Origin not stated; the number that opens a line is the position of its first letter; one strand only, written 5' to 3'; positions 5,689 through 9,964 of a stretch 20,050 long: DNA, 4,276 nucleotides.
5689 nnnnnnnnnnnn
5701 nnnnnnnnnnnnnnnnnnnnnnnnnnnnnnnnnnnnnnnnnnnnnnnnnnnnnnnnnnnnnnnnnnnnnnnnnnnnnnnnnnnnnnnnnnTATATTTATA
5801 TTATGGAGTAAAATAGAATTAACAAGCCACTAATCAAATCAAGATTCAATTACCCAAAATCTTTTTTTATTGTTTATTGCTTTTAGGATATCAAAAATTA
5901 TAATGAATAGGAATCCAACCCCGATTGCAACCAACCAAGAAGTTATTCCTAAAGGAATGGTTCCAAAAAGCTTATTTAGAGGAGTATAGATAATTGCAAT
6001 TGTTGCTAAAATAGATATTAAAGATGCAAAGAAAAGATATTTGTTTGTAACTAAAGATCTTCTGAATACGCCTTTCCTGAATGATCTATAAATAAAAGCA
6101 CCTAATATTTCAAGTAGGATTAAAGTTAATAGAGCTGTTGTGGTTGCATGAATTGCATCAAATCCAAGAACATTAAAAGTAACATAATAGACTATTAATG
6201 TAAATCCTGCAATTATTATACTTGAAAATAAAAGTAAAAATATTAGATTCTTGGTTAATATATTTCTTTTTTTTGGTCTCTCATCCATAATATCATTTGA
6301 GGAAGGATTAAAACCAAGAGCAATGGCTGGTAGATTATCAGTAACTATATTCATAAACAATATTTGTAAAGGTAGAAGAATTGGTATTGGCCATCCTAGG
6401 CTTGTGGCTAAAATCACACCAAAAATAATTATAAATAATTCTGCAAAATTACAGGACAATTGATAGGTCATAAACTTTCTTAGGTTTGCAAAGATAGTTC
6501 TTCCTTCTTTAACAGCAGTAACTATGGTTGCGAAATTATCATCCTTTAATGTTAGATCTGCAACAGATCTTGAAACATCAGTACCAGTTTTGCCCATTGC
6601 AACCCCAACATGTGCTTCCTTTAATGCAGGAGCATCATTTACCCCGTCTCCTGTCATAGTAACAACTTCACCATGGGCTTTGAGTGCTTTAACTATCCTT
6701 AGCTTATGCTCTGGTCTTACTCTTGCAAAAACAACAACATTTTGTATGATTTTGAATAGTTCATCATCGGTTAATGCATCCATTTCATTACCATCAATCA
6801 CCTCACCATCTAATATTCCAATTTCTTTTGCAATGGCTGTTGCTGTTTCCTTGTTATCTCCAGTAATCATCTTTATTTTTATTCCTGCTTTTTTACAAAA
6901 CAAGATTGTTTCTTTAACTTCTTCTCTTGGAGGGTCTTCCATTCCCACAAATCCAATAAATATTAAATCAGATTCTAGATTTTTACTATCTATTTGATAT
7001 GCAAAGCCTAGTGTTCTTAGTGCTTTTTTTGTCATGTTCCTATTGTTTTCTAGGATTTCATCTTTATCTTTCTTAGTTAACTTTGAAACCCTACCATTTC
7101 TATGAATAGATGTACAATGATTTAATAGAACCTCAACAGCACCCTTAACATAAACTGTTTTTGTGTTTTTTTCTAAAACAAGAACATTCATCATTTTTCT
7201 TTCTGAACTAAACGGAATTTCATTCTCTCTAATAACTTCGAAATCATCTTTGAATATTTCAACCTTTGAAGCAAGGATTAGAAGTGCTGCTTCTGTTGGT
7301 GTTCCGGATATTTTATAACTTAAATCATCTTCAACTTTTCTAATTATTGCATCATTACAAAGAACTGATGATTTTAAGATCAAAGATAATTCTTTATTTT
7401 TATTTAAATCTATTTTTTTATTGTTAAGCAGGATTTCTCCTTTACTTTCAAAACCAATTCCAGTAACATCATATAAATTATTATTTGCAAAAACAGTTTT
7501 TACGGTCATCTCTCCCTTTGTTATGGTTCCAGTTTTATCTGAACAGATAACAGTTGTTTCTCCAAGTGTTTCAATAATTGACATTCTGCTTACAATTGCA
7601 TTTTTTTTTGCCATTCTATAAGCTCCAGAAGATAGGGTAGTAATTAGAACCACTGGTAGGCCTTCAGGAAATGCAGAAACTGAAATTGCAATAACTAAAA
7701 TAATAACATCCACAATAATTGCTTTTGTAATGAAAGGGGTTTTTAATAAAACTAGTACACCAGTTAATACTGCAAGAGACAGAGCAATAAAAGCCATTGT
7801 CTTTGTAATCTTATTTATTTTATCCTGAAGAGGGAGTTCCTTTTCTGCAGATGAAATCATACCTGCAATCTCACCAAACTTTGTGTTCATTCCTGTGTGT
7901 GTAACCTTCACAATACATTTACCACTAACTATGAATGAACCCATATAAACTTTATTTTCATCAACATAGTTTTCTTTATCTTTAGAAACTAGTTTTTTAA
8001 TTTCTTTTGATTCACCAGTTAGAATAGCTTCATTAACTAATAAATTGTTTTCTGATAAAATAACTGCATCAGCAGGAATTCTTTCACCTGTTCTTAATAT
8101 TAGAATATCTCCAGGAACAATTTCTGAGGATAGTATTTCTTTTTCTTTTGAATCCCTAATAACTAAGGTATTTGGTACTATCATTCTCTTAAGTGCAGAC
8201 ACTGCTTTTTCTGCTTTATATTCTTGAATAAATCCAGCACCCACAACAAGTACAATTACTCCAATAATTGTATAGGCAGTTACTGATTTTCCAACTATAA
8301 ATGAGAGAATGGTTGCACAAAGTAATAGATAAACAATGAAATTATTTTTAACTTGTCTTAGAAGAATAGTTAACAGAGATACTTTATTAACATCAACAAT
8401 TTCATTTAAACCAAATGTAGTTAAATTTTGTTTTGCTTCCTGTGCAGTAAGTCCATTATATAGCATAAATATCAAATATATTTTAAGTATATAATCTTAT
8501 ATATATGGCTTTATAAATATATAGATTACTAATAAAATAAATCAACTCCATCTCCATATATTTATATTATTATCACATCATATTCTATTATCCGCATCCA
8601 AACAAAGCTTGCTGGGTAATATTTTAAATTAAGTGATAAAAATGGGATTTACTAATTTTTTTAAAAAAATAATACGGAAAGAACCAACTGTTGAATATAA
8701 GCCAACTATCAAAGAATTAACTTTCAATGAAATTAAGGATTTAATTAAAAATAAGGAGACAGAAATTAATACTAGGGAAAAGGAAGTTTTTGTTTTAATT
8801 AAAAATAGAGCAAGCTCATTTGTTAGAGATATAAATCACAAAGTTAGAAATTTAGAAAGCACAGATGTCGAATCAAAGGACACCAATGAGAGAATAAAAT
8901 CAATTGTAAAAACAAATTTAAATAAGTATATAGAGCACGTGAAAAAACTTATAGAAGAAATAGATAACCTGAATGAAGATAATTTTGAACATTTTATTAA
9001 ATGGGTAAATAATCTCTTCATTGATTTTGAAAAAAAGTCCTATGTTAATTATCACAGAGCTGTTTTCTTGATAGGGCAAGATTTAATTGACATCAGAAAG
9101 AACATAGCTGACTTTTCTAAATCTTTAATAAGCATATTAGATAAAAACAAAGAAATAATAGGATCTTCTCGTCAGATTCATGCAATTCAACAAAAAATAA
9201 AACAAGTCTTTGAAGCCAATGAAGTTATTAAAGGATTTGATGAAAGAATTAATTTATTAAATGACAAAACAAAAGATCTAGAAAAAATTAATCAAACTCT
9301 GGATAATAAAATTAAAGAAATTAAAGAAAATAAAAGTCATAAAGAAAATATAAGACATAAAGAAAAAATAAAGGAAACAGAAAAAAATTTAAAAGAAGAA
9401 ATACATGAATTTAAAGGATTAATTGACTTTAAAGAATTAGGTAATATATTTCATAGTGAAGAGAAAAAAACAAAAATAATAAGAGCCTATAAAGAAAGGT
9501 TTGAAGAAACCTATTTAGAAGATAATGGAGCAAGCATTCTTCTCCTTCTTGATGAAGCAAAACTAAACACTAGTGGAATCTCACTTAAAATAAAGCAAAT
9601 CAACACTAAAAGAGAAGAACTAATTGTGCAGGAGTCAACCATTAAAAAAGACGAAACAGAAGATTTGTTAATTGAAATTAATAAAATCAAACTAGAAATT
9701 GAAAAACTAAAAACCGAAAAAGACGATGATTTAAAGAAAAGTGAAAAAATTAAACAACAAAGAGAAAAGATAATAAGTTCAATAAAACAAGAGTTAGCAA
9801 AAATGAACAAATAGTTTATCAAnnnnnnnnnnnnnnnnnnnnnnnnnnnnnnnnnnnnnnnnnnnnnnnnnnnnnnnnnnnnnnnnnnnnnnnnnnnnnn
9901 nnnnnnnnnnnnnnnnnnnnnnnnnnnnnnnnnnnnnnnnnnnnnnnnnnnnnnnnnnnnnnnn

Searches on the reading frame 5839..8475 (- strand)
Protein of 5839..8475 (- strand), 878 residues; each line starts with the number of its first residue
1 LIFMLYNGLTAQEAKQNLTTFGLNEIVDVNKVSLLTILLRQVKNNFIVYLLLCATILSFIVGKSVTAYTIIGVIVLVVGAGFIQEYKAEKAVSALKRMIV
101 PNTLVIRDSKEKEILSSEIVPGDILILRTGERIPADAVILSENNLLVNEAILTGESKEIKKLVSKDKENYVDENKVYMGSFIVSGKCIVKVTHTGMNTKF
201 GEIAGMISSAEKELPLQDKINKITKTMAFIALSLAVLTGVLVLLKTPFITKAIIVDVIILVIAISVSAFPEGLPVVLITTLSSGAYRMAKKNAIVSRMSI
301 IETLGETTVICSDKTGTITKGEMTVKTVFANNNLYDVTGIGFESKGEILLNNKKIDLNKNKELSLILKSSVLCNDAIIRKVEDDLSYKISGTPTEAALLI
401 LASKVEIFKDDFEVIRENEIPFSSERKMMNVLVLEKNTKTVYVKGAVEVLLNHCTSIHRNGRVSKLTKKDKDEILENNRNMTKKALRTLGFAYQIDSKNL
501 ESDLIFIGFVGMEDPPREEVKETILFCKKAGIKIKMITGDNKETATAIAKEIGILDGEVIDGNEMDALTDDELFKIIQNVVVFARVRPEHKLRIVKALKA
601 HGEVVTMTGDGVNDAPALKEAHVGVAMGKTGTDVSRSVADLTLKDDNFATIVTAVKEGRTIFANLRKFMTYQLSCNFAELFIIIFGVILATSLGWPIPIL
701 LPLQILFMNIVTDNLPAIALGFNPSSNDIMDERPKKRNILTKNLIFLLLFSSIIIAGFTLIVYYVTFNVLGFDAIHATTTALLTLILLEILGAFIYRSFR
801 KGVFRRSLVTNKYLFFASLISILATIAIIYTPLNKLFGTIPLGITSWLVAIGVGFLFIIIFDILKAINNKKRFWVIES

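Call 6: search_protein_families(library=pfam, proteins=[window:5839-8475:-], max_evalue=0.01)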
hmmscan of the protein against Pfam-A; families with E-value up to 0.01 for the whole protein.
window:5839-8475:- (878 aa): 6 families
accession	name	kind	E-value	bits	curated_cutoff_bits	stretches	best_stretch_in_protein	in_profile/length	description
PF00122.25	E1-E2_ATPase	-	2.7e-46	157.8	28.1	1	98-291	2-181/181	E1-E2 ATPase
PF00689.26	Cation_ATPase_C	-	1.1e-39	136.5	27.3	1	699-867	3-175/175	Cation transporting ATPase, C-terminus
PF00702.32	Hydrolase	-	3.2e-22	80.3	26.4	1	309-622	3-191/191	haloacid dehalogenase-like hydrolase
PF13246.12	Cation_ATPase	-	4.3e-19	68.8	21.7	1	371-457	1-91/91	Cation transport ATPase (P-type)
PF00690.31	Cation_ATPase_N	-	1.9e-12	47.1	20.4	1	6-58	18-69/69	Cation transporter/ATPase, N-terminus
PF12710.13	HAD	-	0.0007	20.5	27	1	517-619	87-189/189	haloacid dehalogenase-like hydrolase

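Call 79: list_cluster_members(proteins=[L001:182-817:+, L001:6363-7031:+, L001:16649-17416:+, L001:17425-18597:-, L001:7383-8054:+, L001:11529-12674:+, L001:12994-14556:-, L001:8752-9864:+, window:5839-8466:-, window:2042-3433:-])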
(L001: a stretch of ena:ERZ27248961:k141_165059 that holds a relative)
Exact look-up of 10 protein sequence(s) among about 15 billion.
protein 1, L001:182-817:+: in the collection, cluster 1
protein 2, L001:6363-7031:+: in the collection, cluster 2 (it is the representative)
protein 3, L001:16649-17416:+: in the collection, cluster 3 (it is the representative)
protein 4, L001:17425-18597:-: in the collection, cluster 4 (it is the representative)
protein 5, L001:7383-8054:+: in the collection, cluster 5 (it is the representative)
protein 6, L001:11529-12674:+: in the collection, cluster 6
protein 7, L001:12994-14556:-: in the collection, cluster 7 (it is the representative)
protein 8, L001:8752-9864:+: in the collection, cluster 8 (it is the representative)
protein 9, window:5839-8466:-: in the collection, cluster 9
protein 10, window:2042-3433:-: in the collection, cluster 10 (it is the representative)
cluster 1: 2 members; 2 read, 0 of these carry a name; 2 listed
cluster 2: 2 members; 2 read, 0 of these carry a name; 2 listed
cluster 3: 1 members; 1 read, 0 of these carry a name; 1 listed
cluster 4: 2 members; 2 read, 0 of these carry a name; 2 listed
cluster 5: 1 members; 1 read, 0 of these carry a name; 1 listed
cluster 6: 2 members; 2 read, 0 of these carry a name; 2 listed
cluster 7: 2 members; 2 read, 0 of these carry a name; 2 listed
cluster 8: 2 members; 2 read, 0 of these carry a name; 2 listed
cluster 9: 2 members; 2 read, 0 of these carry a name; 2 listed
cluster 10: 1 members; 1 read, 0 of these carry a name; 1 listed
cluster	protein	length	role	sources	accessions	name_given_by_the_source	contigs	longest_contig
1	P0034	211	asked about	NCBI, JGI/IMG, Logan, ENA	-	-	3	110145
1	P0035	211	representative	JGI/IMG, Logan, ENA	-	-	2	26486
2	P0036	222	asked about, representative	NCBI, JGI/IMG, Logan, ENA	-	-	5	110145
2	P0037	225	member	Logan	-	-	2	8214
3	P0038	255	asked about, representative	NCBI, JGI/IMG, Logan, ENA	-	-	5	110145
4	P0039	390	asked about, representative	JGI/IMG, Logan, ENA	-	-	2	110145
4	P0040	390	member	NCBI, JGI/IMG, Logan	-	-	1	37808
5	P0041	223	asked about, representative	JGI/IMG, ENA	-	-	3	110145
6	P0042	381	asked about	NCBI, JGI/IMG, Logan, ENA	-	-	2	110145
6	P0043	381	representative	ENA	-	-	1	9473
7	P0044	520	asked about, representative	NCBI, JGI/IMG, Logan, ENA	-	-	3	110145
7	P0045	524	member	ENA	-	-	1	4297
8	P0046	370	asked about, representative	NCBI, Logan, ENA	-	-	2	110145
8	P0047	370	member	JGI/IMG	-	-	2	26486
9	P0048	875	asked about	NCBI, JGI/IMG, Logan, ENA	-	-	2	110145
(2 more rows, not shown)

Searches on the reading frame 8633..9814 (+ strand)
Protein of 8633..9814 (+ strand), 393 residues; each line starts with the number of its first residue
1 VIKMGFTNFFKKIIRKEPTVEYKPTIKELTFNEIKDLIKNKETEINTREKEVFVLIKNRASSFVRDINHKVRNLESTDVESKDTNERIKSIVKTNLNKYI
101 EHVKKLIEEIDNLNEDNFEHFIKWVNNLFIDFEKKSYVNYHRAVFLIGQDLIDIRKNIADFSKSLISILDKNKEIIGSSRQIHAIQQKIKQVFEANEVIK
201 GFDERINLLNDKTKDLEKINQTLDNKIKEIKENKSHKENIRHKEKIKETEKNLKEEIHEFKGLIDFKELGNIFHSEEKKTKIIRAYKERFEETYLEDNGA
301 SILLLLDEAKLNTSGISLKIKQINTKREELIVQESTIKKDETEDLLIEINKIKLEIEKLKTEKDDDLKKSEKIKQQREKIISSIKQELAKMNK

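Call 6: search_protein_families(library=pfam, proteins=[window:8633-9814:+], max_evalue=0.01)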
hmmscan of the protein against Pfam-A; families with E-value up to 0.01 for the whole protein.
window:8633-9814:+ (393 aa): 2 families
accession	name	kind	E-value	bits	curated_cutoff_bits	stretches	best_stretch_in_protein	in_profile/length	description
PF13566.11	DUF4130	-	0.002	18.6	27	1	234-334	19-102/146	Domain of unknown function (DUF4130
PF05639.16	Pup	-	0.0079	17.5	27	1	75-123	14-61/69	Pup-like protein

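Call 102: search_protein_families(library=ncbifam, proteins=[window:8633-9814:+], max_evalue=0.00001)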
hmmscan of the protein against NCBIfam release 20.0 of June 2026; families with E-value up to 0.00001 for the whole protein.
window:8633-9814:+ (393 aa): 0 families
